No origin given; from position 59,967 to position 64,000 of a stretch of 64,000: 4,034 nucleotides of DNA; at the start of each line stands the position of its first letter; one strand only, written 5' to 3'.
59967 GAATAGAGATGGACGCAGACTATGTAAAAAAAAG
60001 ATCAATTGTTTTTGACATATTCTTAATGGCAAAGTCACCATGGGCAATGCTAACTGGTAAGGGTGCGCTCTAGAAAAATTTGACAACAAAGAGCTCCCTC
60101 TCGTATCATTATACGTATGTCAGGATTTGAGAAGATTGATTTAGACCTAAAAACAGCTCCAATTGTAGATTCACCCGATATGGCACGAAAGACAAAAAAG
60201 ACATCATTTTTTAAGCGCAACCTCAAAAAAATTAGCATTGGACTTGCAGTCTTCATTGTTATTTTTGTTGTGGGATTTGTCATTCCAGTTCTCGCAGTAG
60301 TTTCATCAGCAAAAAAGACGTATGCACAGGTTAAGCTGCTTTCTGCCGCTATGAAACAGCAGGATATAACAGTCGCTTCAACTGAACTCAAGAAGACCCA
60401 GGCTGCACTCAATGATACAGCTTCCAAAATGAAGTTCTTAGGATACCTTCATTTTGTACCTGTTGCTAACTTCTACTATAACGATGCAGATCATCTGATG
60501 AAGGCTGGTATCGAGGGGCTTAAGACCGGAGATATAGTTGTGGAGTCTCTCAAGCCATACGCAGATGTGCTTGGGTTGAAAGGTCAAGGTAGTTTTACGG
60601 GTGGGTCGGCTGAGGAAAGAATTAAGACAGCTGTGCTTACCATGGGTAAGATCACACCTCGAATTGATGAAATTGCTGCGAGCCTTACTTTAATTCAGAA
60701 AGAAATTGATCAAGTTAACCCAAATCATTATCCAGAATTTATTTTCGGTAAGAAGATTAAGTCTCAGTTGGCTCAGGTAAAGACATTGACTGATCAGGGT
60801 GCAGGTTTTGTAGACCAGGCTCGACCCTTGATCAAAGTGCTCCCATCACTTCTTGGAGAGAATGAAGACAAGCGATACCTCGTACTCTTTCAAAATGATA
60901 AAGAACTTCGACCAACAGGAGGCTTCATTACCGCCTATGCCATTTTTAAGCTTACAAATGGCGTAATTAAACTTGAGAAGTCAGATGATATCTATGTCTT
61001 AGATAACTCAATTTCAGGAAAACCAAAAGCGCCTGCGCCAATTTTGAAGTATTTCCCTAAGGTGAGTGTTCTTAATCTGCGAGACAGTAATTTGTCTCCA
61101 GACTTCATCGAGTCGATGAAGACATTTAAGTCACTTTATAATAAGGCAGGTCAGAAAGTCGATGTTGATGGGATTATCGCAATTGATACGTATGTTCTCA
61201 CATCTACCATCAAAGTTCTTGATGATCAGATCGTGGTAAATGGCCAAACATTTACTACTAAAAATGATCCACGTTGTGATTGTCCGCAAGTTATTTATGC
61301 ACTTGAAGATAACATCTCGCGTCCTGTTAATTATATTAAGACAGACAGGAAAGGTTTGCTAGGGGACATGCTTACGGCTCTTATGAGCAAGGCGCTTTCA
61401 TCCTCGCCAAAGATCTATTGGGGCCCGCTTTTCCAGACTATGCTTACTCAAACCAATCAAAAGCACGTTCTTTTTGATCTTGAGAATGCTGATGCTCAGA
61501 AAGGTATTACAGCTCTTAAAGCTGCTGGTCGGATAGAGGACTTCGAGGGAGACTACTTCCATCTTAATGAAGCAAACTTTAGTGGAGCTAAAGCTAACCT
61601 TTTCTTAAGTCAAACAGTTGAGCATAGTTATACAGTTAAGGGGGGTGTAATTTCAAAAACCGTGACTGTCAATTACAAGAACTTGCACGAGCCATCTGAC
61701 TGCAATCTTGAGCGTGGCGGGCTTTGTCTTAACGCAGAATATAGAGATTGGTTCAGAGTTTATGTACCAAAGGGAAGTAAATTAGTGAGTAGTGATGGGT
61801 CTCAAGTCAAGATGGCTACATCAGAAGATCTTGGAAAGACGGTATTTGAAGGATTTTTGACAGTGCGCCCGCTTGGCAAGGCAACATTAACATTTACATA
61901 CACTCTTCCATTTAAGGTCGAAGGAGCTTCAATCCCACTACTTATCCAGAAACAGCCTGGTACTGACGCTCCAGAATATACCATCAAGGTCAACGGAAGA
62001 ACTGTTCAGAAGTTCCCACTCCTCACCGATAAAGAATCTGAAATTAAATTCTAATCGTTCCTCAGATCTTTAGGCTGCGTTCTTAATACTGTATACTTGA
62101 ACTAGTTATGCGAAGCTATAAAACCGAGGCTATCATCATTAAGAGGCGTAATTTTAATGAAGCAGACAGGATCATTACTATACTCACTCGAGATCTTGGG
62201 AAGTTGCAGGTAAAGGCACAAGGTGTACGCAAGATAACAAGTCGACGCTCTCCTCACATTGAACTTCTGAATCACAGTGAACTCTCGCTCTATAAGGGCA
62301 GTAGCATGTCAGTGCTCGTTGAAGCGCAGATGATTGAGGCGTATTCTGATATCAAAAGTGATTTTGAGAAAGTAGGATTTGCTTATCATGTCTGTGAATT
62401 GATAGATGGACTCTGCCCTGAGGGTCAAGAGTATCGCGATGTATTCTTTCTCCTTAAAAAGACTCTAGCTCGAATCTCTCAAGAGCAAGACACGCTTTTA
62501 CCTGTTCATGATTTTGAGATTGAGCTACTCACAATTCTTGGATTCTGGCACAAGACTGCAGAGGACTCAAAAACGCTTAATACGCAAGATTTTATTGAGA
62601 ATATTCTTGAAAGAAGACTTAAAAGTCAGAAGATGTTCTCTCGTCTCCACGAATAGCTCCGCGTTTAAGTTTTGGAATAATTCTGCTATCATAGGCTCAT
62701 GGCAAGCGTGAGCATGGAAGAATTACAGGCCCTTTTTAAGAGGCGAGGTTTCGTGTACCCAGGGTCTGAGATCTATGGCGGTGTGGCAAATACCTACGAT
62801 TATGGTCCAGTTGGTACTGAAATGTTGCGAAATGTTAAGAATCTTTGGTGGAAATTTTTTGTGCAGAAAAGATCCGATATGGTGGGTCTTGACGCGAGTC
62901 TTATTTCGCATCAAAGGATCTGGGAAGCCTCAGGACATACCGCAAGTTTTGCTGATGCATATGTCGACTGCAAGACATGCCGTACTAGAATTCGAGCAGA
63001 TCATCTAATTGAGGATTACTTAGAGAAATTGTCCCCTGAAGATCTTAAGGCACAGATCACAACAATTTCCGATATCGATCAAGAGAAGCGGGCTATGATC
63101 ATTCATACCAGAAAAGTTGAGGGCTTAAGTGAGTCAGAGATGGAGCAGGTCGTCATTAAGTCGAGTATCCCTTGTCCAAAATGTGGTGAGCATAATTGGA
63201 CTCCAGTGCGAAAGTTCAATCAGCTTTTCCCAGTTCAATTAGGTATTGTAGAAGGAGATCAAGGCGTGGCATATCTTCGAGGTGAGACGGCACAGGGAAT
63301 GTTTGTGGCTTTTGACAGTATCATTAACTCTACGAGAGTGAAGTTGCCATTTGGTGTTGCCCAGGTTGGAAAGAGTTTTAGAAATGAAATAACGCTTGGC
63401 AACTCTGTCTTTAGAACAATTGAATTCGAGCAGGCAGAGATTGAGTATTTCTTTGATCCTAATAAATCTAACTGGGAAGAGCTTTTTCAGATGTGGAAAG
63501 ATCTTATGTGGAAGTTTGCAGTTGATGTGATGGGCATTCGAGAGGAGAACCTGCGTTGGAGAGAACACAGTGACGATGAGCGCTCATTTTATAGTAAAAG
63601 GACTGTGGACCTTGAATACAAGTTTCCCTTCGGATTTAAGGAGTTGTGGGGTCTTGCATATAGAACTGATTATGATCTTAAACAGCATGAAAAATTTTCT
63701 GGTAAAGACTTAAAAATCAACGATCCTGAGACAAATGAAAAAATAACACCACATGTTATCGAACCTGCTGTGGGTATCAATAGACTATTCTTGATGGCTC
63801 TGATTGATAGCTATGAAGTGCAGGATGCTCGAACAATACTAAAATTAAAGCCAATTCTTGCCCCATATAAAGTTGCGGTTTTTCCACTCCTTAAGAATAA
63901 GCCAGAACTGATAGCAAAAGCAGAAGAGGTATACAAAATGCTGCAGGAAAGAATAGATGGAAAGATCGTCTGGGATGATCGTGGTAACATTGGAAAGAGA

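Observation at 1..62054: A 62-kb, almost single-strand glycosylation mega-locus with at least 16 GT2/GT4 enzymes, at least 12 large GT-C-type membrane proteins, two flippases and two lipid-sugar synthases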

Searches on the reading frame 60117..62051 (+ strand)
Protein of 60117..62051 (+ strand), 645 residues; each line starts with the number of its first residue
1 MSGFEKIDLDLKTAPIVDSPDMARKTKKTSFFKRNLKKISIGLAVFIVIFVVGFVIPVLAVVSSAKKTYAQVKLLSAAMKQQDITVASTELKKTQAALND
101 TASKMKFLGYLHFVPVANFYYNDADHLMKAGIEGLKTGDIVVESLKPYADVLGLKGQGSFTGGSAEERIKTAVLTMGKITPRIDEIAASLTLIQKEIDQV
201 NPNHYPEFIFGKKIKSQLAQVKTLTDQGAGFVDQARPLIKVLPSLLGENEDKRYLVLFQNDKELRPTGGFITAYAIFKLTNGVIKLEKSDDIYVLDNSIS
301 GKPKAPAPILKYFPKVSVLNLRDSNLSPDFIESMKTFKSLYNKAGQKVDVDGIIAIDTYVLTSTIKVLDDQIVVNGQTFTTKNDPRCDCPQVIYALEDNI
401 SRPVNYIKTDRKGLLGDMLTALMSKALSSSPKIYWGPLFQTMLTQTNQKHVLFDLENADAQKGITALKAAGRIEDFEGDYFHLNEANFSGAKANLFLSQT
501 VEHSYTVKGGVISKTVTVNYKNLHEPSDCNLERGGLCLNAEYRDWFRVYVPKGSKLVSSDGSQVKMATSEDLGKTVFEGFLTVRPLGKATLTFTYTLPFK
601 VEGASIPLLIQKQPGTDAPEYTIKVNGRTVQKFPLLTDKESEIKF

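Call 7: search_protein_families(library=pfam, proteins=[window:60117-62051:+], max_evalue=0.001)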
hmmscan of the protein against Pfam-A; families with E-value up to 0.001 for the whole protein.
window:60117-62051:+ (645 aa): 1 family
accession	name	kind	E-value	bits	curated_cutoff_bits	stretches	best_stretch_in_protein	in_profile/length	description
PF13196.11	DUF4012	-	4.6e-22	79.5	28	1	250-383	2-134/144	Protein of unknown function (DUF4012)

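Call 66: search_protein_families(library=ncbifam, proteins=[window:60117-62051:+], max_evalue=0.00001)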
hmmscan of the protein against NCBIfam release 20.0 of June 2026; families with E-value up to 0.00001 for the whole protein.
window:60117-62051:+ (645 aa): 0 families

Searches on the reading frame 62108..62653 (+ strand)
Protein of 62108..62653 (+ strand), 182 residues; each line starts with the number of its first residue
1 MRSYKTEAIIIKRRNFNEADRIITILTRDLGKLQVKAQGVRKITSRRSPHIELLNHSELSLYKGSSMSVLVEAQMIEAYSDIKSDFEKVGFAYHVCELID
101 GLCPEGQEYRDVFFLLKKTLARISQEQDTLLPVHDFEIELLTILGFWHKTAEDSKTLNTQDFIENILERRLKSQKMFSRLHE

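Call 7: search_protein_families(library=pfam, proteins=[window:62108-62653:+], max_evalue=0.001)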
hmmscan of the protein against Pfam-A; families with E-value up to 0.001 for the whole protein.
window:62108-62653:+ (182 aa): 2 families
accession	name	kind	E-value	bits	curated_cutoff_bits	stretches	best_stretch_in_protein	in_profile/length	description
PF11967.14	RecO_N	-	6.2e-20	71.5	27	1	1-79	1-80/80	Recombination protein O N terminal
PF02565.21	RecO_C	-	1.4e-11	44.9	22.1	1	84-146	2-64/157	Recombination protein O C terminal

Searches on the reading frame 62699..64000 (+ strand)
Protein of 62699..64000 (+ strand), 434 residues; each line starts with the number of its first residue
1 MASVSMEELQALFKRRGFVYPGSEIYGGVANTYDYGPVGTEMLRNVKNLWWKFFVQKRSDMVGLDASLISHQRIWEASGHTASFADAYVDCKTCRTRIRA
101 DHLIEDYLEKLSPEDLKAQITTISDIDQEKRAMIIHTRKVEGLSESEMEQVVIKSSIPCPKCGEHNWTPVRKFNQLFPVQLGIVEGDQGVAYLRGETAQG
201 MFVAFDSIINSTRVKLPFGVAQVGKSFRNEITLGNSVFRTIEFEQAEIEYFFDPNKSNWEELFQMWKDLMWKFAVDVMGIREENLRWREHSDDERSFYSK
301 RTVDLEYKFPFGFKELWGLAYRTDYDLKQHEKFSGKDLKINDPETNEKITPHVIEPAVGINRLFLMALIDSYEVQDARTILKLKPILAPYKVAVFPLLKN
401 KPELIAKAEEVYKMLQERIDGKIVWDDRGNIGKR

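Call 18: find_related_loci(query=window:62699-64000:+, collection=genome_contigs, flank=10000)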
Query window:62699-64000:+ (434 aa) in genome_contigs; peptide patterns used: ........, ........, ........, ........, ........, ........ (x = any residue, [..] = any of these).
232 stretches matched a pattern; 215 encode a relative of the query (tblastn E <= 1e-3); the best 80 are kept; 80 distinct loci.
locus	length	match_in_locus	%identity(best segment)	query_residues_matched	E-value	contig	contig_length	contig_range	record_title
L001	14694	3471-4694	53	5-434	5e-149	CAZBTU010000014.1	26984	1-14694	MAG TPA_asm: uncultured Pseudomonadales bacterium isolate SRP286056_co2_100 genome assembly, contig: NODE_2545_length_26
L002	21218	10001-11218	51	5-434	2e-147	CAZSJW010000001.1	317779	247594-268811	MAG TPA_asm: uncultured Pseudomonadales bacterium isolate SRP286056_co2_78 genome assembly, contig: NODE_15_length_31777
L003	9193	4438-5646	51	5-434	9e-145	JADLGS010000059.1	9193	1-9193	MAG: Candidatus Falkowbacteria bacterium isolate SJ45 c_000001209762, whole genome shotgun sequence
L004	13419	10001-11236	50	1-434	3e-143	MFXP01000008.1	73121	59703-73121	MAG: Candidatus Peribacteria bacterium RIFCSPHIGHO2_01_FULL_51_35 rifcsphigho2_01_scaffold_3142, whole genome shotgun se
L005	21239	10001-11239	49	1-434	2e-140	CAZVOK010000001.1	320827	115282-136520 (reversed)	MAG TPA_asm: uncultured Candidatus Peribacteria bacterium isolate binchicken_co105_403 genome assembly, contig: NODE_22_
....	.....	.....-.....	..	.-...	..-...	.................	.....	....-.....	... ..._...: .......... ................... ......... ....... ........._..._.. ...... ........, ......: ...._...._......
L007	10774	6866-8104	49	1-434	3e-137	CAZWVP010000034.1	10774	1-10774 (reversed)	MAG TPA_asm: uncultured Candidatus Peribacteria bacterium isolate SRP342105_co1_350 genome assembly, contig: NODE_8420_l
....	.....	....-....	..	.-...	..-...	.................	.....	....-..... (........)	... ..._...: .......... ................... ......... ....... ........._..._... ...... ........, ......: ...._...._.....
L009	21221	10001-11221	48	6-434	1e-135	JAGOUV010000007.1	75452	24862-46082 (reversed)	Candidatus Gracilibacteria bacterium isolate Gw_Eff_bin_522 Gw_Eff_447_length_75452_cov_17.783180, whole genome shotgun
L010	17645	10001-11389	46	2-434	1e-135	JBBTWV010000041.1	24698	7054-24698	MAG: Patescibacteria group bacterium isolate H32-bin004 H32_bin004_000000000041, whole genome shotgun sequence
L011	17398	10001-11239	48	1-434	2e-135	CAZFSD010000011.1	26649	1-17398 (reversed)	MAG TPA_asm: uncultured Candidatus Peribacteria bacterium isolate SRP192515_co2_37 genome assembly, contig: NODE_1365_le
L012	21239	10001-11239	49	1-434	3e-133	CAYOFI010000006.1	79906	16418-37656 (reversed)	MAG TPA_asm: uncultured Candidatus Peribacteria bacterium isolate SRP278252_co2_829 genome assembly, contig: NODE_442_le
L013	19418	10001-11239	46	1-434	2e-133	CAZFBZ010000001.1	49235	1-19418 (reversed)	MAG TPA_asm: uncultured Candidatus Peribacteria bacterium isolate SRP342105_co2_218 genome assembly, contig: NODE_638_le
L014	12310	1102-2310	47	6-434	4e-133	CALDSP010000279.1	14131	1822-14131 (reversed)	MAG: uncultured Leptospiraceae bacterium isolate L1_Bin_Bin_87_1 genome assembly, contig: c_000001344274, whole genome s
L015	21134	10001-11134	48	6-434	2e-132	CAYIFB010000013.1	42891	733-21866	MAG TPA_asm: uncultured Gammaproteobacteria bacterium isolate ERP119705_co19_135 genome assembly, contig: NODE_557_lengt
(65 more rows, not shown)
